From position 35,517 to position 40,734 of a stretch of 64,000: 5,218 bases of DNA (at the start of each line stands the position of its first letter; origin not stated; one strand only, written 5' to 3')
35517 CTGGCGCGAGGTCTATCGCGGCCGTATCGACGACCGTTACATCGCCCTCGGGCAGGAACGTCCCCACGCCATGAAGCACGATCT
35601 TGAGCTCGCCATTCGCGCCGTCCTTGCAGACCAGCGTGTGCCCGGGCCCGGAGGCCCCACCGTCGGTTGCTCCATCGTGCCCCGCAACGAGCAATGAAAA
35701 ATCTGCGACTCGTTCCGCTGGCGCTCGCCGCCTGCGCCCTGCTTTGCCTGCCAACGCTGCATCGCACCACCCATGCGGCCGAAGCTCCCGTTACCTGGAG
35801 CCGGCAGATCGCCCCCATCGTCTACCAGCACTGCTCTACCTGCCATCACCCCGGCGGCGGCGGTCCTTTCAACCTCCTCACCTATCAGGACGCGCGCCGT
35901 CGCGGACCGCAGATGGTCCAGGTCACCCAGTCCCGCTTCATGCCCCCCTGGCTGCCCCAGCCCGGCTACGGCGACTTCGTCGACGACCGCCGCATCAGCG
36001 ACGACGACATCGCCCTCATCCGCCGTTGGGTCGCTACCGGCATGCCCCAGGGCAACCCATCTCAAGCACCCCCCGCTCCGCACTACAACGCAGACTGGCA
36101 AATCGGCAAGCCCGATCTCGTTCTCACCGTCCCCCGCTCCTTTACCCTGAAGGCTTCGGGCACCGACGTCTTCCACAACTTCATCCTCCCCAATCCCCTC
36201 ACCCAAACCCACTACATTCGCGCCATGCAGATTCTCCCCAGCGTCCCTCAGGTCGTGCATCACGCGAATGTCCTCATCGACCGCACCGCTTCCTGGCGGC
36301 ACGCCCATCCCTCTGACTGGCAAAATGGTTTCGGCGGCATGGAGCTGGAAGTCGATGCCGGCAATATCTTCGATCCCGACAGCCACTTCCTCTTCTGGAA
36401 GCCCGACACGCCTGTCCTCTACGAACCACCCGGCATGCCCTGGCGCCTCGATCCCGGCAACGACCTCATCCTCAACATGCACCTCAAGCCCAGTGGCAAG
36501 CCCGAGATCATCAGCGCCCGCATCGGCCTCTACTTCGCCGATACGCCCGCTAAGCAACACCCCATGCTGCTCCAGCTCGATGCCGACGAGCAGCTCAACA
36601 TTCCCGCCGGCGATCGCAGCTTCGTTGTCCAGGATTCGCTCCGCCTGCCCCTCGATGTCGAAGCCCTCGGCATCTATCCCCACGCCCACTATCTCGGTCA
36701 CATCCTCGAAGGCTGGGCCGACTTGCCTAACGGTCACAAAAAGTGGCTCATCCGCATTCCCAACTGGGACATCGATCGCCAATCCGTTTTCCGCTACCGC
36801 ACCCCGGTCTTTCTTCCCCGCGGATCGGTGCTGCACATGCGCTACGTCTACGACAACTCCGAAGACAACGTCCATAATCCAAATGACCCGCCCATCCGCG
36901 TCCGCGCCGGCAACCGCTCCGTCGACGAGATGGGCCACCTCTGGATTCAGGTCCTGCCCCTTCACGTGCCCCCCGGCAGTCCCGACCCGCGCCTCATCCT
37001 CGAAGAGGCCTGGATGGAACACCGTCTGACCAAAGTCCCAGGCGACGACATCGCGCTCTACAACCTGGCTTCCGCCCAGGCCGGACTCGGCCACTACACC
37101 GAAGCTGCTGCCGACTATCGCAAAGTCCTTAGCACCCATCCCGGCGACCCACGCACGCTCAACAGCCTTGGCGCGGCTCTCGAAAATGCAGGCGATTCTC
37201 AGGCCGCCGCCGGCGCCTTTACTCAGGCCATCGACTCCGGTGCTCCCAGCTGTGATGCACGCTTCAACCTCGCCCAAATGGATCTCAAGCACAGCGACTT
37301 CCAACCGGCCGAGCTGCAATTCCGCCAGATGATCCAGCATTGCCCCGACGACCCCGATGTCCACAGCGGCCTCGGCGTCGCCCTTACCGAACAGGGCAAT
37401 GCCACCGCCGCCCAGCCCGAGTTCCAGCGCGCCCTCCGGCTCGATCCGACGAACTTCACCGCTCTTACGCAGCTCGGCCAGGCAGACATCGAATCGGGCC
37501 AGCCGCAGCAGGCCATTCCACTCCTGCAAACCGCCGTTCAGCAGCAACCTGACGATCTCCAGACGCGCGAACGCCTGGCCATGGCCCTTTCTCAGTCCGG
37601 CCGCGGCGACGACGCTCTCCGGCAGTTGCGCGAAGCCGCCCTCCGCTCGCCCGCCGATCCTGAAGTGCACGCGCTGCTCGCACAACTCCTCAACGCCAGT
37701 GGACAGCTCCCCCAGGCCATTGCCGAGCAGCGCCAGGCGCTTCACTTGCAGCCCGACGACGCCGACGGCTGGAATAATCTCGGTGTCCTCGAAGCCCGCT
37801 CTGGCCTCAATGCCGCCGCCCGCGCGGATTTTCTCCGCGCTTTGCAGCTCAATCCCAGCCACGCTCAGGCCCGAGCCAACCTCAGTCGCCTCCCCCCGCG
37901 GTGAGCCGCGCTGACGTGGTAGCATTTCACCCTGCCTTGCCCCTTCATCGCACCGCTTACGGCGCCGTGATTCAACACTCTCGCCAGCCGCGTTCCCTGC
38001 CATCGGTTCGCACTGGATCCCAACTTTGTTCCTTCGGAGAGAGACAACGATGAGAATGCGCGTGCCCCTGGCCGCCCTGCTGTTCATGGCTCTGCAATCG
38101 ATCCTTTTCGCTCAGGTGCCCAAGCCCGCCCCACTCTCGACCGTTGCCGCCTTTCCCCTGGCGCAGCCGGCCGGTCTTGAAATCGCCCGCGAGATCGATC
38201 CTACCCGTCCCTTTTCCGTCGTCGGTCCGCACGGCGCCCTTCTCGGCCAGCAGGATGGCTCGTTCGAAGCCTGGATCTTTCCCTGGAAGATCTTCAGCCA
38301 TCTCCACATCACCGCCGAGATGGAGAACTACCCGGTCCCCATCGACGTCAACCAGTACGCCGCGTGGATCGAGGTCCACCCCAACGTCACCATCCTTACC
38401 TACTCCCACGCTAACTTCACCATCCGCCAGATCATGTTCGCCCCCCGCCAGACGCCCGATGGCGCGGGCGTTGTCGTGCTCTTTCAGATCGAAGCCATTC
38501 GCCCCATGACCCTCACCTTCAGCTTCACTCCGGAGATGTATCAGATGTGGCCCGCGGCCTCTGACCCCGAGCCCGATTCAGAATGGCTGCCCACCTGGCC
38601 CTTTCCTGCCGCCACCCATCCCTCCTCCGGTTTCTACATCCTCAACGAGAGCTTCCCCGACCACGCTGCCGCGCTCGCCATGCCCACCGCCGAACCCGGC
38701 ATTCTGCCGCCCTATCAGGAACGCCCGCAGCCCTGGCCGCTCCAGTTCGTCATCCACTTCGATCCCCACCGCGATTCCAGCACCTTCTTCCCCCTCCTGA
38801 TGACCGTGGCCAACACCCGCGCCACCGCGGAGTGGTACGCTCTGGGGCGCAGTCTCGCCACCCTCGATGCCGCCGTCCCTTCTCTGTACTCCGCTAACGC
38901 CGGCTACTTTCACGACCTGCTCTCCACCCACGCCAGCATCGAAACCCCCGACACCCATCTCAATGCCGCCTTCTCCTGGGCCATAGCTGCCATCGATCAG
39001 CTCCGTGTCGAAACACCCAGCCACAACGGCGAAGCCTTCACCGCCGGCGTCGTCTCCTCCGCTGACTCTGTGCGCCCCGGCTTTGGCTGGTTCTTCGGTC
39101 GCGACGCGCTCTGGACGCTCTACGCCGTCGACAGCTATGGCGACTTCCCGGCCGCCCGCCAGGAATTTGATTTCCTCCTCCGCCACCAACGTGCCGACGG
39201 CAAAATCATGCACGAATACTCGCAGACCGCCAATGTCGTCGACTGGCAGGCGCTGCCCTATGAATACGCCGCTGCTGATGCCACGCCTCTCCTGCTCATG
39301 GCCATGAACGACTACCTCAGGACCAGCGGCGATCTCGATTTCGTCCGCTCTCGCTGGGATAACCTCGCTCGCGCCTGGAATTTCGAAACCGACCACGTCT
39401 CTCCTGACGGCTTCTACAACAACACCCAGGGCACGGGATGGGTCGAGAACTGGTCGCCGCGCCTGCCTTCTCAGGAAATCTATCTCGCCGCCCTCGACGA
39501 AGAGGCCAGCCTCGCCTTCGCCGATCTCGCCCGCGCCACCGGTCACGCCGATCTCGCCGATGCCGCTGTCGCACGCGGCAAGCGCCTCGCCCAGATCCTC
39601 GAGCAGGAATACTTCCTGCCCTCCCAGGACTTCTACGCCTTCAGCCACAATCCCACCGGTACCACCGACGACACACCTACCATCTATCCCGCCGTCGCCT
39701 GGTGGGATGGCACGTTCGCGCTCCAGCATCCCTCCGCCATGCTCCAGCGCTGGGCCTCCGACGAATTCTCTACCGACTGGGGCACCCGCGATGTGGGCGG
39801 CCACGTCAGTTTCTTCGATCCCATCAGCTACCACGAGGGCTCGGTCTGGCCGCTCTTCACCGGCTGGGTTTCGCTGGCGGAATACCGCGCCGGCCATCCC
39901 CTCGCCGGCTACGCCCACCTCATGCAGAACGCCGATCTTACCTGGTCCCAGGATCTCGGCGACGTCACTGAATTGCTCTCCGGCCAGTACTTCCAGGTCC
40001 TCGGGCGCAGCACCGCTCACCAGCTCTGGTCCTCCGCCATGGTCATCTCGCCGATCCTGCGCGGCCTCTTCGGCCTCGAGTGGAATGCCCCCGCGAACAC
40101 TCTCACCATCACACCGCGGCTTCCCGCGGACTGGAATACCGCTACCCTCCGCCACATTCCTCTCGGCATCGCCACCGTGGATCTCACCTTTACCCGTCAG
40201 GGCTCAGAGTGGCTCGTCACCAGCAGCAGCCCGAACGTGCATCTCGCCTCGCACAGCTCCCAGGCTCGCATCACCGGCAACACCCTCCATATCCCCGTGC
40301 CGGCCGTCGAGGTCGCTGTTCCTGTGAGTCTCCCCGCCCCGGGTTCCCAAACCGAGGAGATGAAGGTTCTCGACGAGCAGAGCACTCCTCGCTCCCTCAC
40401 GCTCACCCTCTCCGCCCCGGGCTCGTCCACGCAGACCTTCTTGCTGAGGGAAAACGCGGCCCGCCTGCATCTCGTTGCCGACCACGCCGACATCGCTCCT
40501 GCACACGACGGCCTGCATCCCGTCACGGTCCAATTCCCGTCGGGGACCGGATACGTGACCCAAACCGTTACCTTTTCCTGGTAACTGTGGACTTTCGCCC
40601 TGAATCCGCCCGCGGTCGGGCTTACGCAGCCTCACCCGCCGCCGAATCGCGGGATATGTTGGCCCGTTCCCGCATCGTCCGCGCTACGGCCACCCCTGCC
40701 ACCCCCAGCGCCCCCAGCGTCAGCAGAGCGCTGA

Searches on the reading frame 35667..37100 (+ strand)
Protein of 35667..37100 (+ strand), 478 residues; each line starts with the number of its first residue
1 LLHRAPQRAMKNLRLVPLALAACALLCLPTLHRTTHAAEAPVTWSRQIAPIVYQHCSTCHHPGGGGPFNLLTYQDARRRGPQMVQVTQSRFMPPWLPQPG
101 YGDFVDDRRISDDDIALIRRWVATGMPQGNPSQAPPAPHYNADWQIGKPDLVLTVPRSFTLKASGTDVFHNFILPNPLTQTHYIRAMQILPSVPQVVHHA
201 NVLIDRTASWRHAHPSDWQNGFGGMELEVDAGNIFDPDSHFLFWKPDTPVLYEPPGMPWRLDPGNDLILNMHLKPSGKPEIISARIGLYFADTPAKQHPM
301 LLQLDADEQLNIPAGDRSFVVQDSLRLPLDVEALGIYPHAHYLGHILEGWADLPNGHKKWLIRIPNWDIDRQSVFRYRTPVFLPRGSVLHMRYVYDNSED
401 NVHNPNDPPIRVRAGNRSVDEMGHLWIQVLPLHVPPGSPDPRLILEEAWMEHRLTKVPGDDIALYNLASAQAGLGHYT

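Call 22: search_protein_families(library=pfam, proteins=[window:35667-37100:+], max_evalue=10)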
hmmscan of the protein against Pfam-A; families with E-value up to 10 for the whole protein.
window:35667-37100:+ (478 aa): 1 family
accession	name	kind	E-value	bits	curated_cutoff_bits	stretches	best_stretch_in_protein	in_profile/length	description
PF13442.11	Cytochrome_CBB3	-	0.025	15.4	27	1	48-96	6-52/68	Cytochrome C oxidase, cbb3-type, subunit III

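Call 61: search_solved_structures(query=A4, max_evalue=10, show_alignments=2)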
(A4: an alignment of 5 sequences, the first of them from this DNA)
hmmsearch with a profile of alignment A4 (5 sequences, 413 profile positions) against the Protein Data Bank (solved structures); distinct sequences matched with E-value up to 10: 1.
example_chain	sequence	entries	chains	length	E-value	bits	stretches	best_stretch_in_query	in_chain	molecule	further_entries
5xmj_A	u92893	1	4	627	1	11.1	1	20-62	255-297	fumarate reductase flavoprotein subunit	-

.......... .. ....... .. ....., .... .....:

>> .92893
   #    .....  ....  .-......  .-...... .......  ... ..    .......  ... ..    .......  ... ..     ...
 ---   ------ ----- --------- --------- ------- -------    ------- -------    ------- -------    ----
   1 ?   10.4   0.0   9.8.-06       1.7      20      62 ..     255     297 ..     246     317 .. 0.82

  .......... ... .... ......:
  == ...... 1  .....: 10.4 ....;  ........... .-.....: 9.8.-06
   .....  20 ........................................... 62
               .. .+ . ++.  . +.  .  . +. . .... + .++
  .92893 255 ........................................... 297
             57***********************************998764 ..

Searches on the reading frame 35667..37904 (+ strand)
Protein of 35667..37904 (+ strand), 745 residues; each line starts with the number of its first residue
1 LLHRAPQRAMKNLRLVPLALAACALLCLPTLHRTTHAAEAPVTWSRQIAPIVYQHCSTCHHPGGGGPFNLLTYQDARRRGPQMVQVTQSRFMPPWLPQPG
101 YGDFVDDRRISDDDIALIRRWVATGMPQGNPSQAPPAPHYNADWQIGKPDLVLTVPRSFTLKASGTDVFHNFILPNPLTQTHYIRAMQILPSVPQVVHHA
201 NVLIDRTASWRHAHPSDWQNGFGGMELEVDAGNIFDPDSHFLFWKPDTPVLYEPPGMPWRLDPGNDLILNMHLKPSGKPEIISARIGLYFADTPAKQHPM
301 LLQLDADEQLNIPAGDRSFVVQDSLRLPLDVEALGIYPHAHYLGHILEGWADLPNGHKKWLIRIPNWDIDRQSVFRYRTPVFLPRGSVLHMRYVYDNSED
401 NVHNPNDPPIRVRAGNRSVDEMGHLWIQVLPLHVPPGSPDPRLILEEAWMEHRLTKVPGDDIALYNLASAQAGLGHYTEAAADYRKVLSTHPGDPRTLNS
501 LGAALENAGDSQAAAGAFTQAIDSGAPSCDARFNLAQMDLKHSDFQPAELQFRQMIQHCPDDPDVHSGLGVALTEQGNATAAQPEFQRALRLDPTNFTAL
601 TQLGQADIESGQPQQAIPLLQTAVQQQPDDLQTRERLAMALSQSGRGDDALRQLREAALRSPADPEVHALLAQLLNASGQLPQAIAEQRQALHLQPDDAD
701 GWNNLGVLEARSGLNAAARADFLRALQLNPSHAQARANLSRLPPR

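Call 7: search_protein_families(library=pfam, proteins=[window:35667-37904:+], max_evalue=0.0001)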
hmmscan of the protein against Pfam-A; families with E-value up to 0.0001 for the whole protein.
window:35667-37904:+ (745 aa): 22 families
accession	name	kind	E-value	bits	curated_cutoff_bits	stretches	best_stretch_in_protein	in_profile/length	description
PF07719.23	TPR_2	-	1.8e-34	115.4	27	0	463-493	3-33/34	Tetratricopeptide repeat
PF13431.12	TPR_17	-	1.8e-29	100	24.4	0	586-617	2-33/34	Tetratricopeptide repeat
PF13432.12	TPR_16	-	1.8e-27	95.8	32.7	4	465-526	1-62/65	Tetratricopeptide repeat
PF00515.34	TPR_1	-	2.7e-27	93.9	27.8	0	463-493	3-33/34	Tetratricopeptide repeat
PF13414.12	TPR_11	-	2.2e-26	91.7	26.8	1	674-708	3-37/42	TPR repeat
PF13428.12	TPR_14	-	8.6e-25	85.1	23.5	0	636-674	6-44/44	Tetratricopeptide repeat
PF14559.12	TPR_19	-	8.9e-25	87.3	25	2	608-674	2-68/68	Tetratricopeptide repeat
PF13181.12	TPR_8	-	2.7e-20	71.2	25.7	0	463-489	3-29/34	Tetratricopeptide repeat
PF23914.1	TPR_CcmH_CycH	-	2.8e-17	63.5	42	1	538-658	25-148/158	Cytochrome c-type biogenesis protein H TPR domain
PF13424.12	TPR_12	-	1.7e-15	57.4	30.1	0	565-624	5-72/77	Tetratricopeptide repeat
PF13371.12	TPR_9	-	1.4e-14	54.3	35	1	677-741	7-71/73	Tetratricopeptide repeat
PF03704.23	BTAD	-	4.5e-11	43.7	22.1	1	587-657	52-122/146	Bacterial transcriptional activator domain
PF24575.1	TPR_Slam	-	2.1e-10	41.4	35.2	0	599-653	47-103/104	Surface lipoprotein assembly modifier, N-terminal TPR repeats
PF13429.12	TPR_15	-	5e-10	39.7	26.2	1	573-693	156-276/280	Tetratricopeptide repeat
PF20308.4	TPR-S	-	7.5e-09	36.5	27.6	1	614-698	3-92/102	Tetratricopeptide Repeats-Sensor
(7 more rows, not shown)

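Call 90: search_protein_families(library=ncbifam, proteins=[window:35694-37904:+], max_evalue=0.01)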
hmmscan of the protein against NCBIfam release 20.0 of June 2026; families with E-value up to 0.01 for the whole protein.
window:35694-37904:+ (736 aa): 32 families (the best 25 are shown)
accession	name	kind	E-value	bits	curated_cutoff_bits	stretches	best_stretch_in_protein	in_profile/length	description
TIGR02917.1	PEP_TPR_lipo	equivalog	1.2e-31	109.5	312.2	1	669-733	444-508/899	XrtA/PEP-CTERM system TPR-repeat protein PrsT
NF040959.1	MamA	equivalog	1.2e-29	103.2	200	2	586-719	69-202/204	magnetosome protein MamA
TIGR02521.1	type_IV_pilW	equivalog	9.1e-26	90.8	154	3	592-733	35-178/234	type IV pilus biogenesis/stability protein PilW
NF033920.0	C39_PA2778_fam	equivalog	1.6e-20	73.6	150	4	629-721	163-255/255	PA2778 family cysteine peptidase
NF033758.1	gliding_GltE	equivalog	2.2e-20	73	225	2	560-733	92-265/411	adventurous gliding motility TPR repeat lipoprotein GltE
NF033762.1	social_mot_Tgl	equivalog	2.5e-16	59.8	225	3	657-732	32-108/252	social motility TPR repeat lipoprotein Tgl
NF008520.0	PRK11447.1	equivalog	2.1e-15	55.7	858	2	461-593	278-424/1157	cellulose synthase complex outer membrane protein BcsC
NF052415.1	T3SS_chap_SctY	equivalog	4.4e-13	49.7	70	1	585-682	3-103/106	type III secretion apparatus assembly chaperone SctY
TIGR02552.1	LcrH_SycD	equivalog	2.6e-12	46.6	104.8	1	532-621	30-119/136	SycD/LcrH family type III secretion system chaperone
NF007302.0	PRK09782.1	equivalog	3.8e-12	45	1223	2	497-631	556-689/990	phage receptor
TIGR03939.1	PGA_TPR_OMP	equivalog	2.3e-10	39.3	366.65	2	525-625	400-500/800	poly-beta-1,6 N-acetyl-D-glucosamine export porin PgaA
NF047371.1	FlcA_CTERM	equivalog_domain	6.1e-10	38.2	300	1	490-582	451-535/646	periplasmic flagellar collar protein FlcA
NF011721.1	PRK15174.1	equivalog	7.5e-10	37.6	1200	1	552-649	244-345/656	Vi polysaccharide transport protein VexE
NF008391.2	PRK11189.1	equivalog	1.1e-09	38.2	250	1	539-621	84-166/297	lipoprotein NlpI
TIGR02795.1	tol_pal_ybgF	equivalog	1.4e-09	38.5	90.1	1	523-622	5-110/119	tol-pal system protein YbgF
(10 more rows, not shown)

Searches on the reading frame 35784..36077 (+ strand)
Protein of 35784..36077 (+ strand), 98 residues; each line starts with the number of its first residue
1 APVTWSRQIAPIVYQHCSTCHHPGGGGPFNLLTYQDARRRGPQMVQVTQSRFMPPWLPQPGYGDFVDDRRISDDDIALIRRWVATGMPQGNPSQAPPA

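Call 84: search_protein_families(library=pfam, proteins=[window:35784-36077:+], max_evalue=10)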
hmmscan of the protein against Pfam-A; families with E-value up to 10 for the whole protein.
seq(98 aa): 2 families
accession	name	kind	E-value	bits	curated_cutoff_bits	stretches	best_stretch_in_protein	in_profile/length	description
PF13442.11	Cytochrome_CBB3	-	0.0011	19.7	27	1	9-57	6-52/68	Cytochrome C oxidase, cbb3-type, subunit III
PF00034.26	Cytochrom_C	-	0.34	12.7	21.3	1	13-30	7-29/90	Cytochrome c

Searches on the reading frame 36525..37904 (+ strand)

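Call 22: search_protein_families(library=pfam, proteins=[window:36525-37904:+], max_evalue=10)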
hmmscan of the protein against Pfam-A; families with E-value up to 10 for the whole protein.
window:36525-37904:+ (459 aa): 35 families (the best 25 are shown)
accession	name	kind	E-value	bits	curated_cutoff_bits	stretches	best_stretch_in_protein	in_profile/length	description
PF07719.23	TPR_2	-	1.8e-36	121.6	27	8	177-207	3-33/34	Tetratricopeptide repeat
PF13431.12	TPR_17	-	3.4e-30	102.2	24.4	8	300-331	2-33/34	Tetratricopeptide repeat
PF13432.12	TPR_16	-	2.2e-29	101.9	32.7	7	179-240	1-62/65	Tetratricopeptide repeat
PF00515.34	TPR_1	-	3.3e-29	99.9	27.8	5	177-207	3-33/34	Tetratricopeptide repeat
PF13414.12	TPR_11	-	5.8e-28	96.7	26.8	7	388-422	3-37/42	TPR repeat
PF14559.12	TPR_19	-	1e-27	96.7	25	6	322-388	2-68/68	Tetratricopeptide repeat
PF13428.12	TPR_14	-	7.7e-27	91.5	23.5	7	350-388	6-44/44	Tetratricopeptide repeat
PF13181.12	TPR_8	-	4.7e-22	76.6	25.7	5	177-203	3-29/34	Tetratricopeptide repeat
PF23914.1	TPR_CcmH_CycH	-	2.1e-19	70.3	42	4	253-371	26-147/158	Cytochrome c-type biogenesis protein H TPR domain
PF13424.12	TPR_12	-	1.6e-16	60.7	30.1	7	279-339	5-73/77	Tetratricopeptide repeat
PF13371.12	TPR_9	-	1e-15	58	35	6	391-455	7-71/73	Tetratricopeptide repeat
PF03704.23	BTAD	-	6.4e-12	46.5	22.1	2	301-371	52-122/146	Bacterial transcriptional activator domain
PF24575.1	TPR_Slam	-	2.2e-11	44.6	35.2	3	313-367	47-103/104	Surface lipoprotein assembly modifier, N-terminal TPR repeats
PF13429.12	TPR_15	-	7e-11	42.5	26.2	2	287-407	156-276/280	Tetratricopeptide repeat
PF13176.12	TPR_7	-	6.9e-10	38.7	27.9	2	177-208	1-34/36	Tetratricopeptide repeat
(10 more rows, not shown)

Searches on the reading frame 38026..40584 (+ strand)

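Call 7: search_protein_families(library=pfam, proteins=[window:38026-40584:+], max_evalue=0.0001)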
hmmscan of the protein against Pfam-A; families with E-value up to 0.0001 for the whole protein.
window:38026-40584:+ (852 aa): 2 families
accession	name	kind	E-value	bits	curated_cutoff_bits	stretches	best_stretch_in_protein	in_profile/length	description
PF22422.2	MGH1-like_GH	-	2.1e-05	24.7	27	0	495-616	183-305/356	Mannosylglycerate hydrolase MGH1-like glycoside hydrolase domain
PF06202.20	GDE_C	-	2.2e-05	24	21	0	600-674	288-366/367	Amylo-alpha-1,6-glucosidase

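Call 90: search_protein_families(library=ncbifam, proteins=[window:38026-40584:+], max_evalue=0.01)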
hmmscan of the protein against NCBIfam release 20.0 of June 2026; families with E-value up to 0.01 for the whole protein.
window:38026-40584:+ (852 aa): 1 family
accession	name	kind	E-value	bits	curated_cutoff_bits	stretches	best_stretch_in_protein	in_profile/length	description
TIGR01577.1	oligosac_amyl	hypoth_equivalog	5.9e-09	35.1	820.7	1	271-678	211-611/616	oligosaccharide amylase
